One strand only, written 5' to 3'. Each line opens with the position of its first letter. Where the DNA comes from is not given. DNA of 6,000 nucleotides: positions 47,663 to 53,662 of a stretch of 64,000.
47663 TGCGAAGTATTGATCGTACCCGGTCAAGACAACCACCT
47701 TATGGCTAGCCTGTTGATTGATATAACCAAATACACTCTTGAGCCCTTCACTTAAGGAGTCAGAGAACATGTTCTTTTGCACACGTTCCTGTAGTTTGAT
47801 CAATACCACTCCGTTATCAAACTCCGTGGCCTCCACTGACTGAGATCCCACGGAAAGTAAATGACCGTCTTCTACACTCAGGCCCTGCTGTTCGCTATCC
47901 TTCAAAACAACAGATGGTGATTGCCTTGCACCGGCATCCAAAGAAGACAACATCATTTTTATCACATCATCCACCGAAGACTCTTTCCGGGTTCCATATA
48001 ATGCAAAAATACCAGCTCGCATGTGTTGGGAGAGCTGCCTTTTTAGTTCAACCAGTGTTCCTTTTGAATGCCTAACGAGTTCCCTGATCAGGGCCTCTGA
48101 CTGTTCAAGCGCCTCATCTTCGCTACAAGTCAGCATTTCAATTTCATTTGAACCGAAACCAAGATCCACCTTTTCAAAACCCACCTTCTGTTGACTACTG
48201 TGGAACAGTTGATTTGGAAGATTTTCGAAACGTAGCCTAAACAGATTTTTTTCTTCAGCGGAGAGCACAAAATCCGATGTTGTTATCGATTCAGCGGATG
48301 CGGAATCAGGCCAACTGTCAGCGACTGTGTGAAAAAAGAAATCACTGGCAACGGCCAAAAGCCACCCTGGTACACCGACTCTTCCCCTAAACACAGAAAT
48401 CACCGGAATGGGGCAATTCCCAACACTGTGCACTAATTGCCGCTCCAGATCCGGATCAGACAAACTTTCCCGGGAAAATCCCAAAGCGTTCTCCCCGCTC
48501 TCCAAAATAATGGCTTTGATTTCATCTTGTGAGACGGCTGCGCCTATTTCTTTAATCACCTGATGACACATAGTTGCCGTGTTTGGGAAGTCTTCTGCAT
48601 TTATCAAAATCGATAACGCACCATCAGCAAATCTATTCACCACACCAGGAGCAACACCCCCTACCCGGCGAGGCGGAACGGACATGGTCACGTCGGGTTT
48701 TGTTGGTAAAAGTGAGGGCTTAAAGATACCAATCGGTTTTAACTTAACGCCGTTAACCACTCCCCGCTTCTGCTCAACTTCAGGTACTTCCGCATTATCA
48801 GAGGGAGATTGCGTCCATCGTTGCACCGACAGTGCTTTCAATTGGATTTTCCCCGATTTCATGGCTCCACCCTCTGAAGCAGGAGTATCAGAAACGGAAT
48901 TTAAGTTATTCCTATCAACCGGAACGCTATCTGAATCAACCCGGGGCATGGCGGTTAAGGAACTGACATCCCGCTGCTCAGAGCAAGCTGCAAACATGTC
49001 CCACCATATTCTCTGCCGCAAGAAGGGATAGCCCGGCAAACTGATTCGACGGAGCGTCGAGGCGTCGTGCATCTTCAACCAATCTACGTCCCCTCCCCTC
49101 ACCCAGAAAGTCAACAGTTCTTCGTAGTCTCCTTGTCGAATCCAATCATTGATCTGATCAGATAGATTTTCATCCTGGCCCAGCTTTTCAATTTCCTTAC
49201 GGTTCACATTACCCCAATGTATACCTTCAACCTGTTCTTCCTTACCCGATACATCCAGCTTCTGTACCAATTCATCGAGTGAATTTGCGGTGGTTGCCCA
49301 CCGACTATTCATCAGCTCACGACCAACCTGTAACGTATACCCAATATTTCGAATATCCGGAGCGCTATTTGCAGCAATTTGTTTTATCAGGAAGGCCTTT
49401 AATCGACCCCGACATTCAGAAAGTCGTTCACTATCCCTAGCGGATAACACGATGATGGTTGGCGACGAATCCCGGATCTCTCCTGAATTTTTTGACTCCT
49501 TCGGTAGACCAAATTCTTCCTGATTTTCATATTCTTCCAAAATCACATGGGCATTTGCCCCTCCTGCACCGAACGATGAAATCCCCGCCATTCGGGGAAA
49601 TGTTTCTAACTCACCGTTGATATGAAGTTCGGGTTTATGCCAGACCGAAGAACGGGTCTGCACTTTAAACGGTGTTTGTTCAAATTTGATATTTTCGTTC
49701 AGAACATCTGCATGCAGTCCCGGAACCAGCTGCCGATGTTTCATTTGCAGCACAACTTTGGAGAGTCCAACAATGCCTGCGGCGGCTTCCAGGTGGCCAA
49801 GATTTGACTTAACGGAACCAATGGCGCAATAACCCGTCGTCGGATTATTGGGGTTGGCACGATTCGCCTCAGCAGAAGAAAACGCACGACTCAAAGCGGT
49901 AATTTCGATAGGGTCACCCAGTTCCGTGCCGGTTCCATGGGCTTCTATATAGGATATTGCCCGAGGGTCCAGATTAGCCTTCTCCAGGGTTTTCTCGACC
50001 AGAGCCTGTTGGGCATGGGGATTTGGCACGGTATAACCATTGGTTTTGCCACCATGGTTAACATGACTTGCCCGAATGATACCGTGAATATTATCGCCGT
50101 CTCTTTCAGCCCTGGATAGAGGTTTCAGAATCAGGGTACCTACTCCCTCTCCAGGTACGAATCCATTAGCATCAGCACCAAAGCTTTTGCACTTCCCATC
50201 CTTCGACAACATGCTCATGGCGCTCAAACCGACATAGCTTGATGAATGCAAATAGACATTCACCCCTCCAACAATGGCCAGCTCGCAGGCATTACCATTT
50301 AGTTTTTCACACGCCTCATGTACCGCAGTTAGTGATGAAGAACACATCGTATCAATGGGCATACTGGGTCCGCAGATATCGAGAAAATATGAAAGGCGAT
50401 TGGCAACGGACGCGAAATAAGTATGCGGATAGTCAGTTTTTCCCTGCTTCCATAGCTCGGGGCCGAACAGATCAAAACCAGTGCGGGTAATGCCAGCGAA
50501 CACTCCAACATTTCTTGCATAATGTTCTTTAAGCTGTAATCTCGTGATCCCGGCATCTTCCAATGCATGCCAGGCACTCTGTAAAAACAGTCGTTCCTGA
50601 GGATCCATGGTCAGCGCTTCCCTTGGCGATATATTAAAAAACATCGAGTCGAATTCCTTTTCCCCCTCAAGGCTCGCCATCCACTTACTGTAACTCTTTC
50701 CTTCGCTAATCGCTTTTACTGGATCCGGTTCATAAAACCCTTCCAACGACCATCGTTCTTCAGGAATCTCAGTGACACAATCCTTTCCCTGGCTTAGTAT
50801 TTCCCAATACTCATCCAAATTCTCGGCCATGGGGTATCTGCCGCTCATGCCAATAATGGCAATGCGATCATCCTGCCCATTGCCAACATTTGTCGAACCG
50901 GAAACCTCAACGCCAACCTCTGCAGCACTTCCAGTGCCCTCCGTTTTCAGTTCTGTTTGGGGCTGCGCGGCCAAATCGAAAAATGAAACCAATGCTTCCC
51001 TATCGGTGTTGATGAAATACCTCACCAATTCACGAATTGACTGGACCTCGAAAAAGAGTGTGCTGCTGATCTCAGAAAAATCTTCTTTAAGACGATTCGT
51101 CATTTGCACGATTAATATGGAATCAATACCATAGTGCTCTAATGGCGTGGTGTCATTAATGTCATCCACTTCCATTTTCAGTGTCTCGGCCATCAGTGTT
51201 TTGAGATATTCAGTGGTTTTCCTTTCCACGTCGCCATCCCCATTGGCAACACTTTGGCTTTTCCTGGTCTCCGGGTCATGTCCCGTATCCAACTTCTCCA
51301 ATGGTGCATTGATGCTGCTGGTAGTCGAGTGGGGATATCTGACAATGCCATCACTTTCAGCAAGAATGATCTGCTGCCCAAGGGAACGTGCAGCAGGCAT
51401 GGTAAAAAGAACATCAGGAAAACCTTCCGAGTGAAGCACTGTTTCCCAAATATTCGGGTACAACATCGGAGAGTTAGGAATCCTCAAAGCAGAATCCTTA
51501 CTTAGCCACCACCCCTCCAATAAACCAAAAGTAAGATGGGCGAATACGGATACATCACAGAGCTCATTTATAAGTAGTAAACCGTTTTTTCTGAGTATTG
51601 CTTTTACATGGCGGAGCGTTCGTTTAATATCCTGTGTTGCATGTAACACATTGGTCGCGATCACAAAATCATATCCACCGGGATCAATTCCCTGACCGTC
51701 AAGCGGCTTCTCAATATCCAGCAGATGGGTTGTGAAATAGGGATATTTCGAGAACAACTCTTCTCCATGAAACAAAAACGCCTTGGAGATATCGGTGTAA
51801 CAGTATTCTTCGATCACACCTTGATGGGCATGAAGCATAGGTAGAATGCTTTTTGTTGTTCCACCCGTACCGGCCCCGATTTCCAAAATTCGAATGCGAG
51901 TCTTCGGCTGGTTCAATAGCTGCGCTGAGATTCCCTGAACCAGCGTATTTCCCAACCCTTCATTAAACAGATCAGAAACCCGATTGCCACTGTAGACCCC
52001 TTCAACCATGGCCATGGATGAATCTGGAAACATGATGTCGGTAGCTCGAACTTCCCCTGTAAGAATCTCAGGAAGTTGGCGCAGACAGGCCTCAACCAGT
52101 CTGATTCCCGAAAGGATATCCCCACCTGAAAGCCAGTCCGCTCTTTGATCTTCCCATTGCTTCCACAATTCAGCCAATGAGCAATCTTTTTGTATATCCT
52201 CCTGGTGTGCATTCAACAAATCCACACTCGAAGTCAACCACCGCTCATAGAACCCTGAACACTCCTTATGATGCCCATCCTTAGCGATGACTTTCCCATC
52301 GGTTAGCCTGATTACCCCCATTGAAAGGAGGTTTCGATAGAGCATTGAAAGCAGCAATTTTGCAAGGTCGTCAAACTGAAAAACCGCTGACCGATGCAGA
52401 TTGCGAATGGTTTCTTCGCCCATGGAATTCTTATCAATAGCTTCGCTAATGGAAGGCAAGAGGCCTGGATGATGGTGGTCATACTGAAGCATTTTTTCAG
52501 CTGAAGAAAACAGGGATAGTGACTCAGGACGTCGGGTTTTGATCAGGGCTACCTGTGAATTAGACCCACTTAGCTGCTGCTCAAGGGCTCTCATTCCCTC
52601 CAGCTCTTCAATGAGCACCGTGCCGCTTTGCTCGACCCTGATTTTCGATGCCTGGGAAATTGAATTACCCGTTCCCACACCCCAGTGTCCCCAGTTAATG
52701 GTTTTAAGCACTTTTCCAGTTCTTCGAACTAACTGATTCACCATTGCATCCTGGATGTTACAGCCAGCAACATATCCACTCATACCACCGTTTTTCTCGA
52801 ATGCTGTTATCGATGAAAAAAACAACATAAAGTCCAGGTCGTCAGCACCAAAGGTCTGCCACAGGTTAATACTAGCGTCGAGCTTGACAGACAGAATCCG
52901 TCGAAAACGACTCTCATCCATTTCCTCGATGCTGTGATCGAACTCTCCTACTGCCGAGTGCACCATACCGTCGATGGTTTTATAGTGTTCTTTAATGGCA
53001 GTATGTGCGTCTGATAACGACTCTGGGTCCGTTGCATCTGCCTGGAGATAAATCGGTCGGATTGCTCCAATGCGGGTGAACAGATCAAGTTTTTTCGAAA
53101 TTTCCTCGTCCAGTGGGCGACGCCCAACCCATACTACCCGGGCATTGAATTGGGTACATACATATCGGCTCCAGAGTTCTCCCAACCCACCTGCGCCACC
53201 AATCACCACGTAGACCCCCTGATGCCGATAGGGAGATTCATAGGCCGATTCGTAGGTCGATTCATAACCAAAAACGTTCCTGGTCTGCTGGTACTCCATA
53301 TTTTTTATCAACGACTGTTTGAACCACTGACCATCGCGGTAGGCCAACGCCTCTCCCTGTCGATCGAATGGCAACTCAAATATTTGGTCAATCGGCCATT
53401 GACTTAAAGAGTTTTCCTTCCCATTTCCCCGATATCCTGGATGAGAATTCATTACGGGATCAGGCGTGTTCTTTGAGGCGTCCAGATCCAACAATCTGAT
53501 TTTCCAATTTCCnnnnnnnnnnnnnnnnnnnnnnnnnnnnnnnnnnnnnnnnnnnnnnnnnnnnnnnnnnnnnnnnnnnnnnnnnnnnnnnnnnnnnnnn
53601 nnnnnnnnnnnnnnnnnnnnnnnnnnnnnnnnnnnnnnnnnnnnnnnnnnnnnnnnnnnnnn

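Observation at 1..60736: Contiguous pederin/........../onnamide-type trans-AT PKS-NRPS assembly line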

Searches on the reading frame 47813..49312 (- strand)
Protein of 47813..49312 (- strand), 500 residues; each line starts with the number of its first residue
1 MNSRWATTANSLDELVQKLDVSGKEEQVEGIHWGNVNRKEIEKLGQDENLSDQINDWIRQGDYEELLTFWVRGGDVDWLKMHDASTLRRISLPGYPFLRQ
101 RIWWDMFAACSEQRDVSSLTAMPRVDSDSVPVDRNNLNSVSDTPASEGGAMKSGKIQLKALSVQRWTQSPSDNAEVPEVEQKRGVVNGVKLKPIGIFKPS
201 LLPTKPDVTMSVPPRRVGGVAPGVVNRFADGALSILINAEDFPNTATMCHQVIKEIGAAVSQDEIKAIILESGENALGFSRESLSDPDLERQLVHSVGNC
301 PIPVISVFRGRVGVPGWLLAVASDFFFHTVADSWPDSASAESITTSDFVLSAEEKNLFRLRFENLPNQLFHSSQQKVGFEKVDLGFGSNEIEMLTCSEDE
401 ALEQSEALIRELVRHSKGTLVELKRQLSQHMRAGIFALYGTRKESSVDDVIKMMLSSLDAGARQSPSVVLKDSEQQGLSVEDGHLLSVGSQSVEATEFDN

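Call 28: search_protein_families(library=pfam, proteins=[window:47813-49312:-], max_evalue=10)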
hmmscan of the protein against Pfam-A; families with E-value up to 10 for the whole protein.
window:47813-49312:- (500 aa): 2 families
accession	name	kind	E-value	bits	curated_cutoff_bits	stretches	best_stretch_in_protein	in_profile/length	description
PF00378.25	ECH_1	-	0.042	13.6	27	1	291-326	78-113/251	Enoyl-CoA hydratase/isomerase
PF18825.6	LPD13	-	0.24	11.8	27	1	14-44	105-135/139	Large polyvalent protein-associated domain 13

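Call 48: search_solved_structures(query=window:47813-49312:-, max_evalue=1, show_alignments=0)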
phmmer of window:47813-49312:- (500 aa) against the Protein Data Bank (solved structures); distinct sequences matched with E-value up to 1: 33.
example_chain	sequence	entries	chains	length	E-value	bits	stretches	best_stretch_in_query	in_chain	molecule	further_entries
7zma_A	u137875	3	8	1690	1.6e-30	109.5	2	2-106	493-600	Putative polyketide synthase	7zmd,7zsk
4z37_A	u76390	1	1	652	7.3e-15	57.8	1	2-104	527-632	Putative mixed polyketide synthase/non-ribosomal peptide synthetase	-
7zm9_A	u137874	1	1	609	1.1e-14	57.2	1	2-106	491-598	Putative polyketide synthase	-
7zmc_A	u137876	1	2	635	4.3e-14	55.3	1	1-104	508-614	Putative polyketide synthase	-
5erb_A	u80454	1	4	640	1.9e-11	46.5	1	4-107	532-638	Polyketide synthase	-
4na1_A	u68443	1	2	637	1.3e-10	43.8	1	1-103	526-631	Polyketide synthase PksJ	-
4na2_A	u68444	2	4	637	1.3e-10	43.8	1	1-103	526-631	Polyketide synthase PksJ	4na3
4zdn_A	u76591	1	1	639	7.4e-10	41.3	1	36-105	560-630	AT-less polyketide synthase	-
5e5n_A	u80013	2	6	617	8.2e-09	37.9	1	2-103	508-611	Polyketide synthase PksL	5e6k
5erf_A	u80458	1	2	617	8.2e-09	37.8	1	2-103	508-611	Polyketide synthase PksL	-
5eny_A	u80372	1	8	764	1.6e-08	36.9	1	2-103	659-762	Polyketide synthase PksL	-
4tkt_A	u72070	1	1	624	7.3e-08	34.7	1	2-104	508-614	AT-less polyketide synthase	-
7s2x_A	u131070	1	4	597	2.3e-07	33.1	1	2-103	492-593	SalC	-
5elp_C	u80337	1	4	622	8.2e-07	31.3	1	20-103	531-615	NRPS/PKS protein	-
4qyr_A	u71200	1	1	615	8.3e-07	31.2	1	4-104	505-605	AT-less polyketide synthase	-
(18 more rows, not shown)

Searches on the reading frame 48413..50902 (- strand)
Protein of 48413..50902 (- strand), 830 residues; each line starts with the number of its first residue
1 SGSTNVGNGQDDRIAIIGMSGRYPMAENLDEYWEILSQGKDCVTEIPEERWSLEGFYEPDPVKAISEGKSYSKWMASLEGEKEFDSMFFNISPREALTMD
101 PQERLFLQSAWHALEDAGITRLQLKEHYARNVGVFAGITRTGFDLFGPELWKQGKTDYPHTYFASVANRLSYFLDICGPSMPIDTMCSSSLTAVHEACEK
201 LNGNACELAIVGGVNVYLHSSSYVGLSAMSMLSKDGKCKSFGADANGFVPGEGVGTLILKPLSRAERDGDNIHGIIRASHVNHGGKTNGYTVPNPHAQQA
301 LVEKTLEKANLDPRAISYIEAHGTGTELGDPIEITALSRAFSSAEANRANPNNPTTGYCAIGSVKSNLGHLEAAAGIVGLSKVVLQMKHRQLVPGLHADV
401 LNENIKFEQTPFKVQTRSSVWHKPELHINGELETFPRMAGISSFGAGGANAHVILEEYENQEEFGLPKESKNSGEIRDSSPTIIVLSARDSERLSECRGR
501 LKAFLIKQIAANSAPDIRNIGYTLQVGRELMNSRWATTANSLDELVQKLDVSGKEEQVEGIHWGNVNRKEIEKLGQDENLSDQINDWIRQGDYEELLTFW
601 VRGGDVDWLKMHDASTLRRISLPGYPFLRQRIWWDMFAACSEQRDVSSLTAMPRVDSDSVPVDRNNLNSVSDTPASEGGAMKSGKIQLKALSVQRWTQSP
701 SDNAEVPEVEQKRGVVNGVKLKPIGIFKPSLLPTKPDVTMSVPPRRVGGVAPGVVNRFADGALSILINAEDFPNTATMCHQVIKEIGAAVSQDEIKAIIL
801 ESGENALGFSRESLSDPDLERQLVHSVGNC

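Call 7: search_protein_families(library=pfam, proteins=[window:48413-50902:-], max_evalue=0.01)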
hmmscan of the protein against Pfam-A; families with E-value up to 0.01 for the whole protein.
window:48413-50902:- (830 aa): 6 families
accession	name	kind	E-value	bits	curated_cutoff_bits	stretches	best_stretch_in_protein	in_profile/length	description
PF00109.32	ketoacyl-synt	-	2.9e-79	266.7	20.8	1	12-265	2-252/252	Beta-ketoacyl synthase, N-terminal domain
PF02801.28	Ketoacyl-synt_C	-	7.1e-38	129.7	20.8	1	274-398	2-118/119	Beta-ketoacyl synthase, C-terminal domain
PF22336.2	RhiE-like_linker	-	3.9e-14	52.8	27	1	485-550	1-61/67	RhiE-like, KS-MAT linker domain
PF16197.11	KAsynt_C_assoc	-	8.2e-11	42.7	33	1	402-503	2-82/111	Ketoacyl-synthetase C-terminal extension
PF22621.2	CurL-like_PKS_C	-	1.2e-10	41.7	27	1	483-549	2-64/64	CurL-like, PKS C-terminal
PF00108.29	Thiolase_N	-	0.00034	20.5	26.4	1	179-222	77-120/260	Thiolase, N-terminal domain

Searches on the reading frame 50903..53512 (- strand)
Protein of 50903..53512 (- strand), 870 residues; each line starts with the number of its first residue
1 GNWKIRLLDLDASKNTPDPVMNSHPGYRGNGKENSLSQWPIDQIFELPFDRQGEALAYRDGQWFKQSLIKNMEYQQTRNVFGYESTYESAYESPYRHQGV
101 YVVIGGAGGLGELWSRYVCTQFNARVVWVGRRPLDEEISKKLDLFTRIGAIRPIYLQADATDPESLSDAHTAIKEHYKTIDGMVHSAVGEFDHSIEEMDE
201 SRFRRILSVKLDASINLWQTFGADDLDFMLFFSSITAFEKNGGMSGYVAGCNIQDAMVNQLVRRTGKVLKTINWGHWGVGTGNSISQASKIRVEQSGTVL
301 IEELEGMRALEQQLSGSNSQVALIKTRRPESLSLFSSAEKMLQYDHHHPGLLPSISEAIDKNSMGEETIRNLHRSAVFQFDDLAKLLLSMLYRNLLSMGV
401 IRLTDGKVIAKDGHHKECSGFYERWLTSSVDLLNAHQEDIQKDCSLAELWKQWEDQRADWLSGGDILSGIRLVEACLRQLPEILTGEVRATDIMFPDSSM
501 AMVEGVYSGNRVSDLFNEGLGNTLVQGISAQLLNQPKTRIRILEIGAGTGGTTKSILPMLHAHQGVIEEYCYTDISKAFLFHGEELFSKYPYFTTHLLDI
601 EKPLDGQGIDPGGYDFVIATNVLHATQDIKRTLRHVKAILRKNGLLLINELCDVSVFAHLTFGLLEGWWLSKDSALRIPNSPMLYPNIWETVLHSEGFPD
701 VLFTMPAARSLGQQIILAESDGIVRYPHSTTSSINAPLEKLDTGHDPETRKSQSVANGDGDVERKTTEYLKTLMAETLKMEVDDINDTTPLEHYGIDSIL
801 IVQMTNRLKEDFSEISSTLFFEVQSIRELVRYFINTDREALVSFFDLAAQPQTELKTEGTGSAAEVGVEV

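Call 7: search_protein_families(library=pfam, proteins=[window:50903-53512:-], max_evalue=0.01)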
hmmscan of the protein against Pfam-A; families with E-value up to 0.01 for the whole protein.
window:50903-53512:- (870 aa): 10 families
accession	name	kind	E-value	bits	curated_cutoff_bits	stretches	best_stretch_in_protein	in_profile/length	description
PF08659.16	KR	-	1.9e-32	113.1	22.6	1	99-277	1-178/180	KR domain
PF08242.18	Methyltransf_12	-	1.7e-16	61.2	30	1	543-646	1-98/98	Methyltransferase domain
PF00550.31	PP-binding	-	4.6e-15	56.1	20.8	1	768-832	1-66/67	Phosphopantetheine attachment site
PF13489.12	Methyltransf_23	-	3e-11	43.8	27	1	530-652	14-120/164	Methyltransferase domain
PF00106.31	adh_short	-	2.8e-10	40.4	26.6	1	101-222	3-120/195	short chain dehydrogenase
PF08241.18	Methyltransf_11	-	1.6e-07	32.3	21.2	1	543-648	1-95/95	Methyltransferase domain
PF23297.2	ACP_SdgA_C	-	2.5e-07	31.1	27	1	768-832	13-78/95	Highly reducing polyketide synthase sdgA, C-terminal ACP domain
PF13561.12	adh_short_C2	-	1.1e-06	28.9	27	1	147-220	42-114/236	Enoyl-(Acyl carrier protein) reductase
PF13649.12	Methyltransf_25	-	1.5e-06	29.3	27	1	542-644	1-97/97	Methyltransferase domain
PF13847.12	Methyltransf_31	-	2.2e-06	27.9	27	1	540-652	5-113/145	Methyltransferase domain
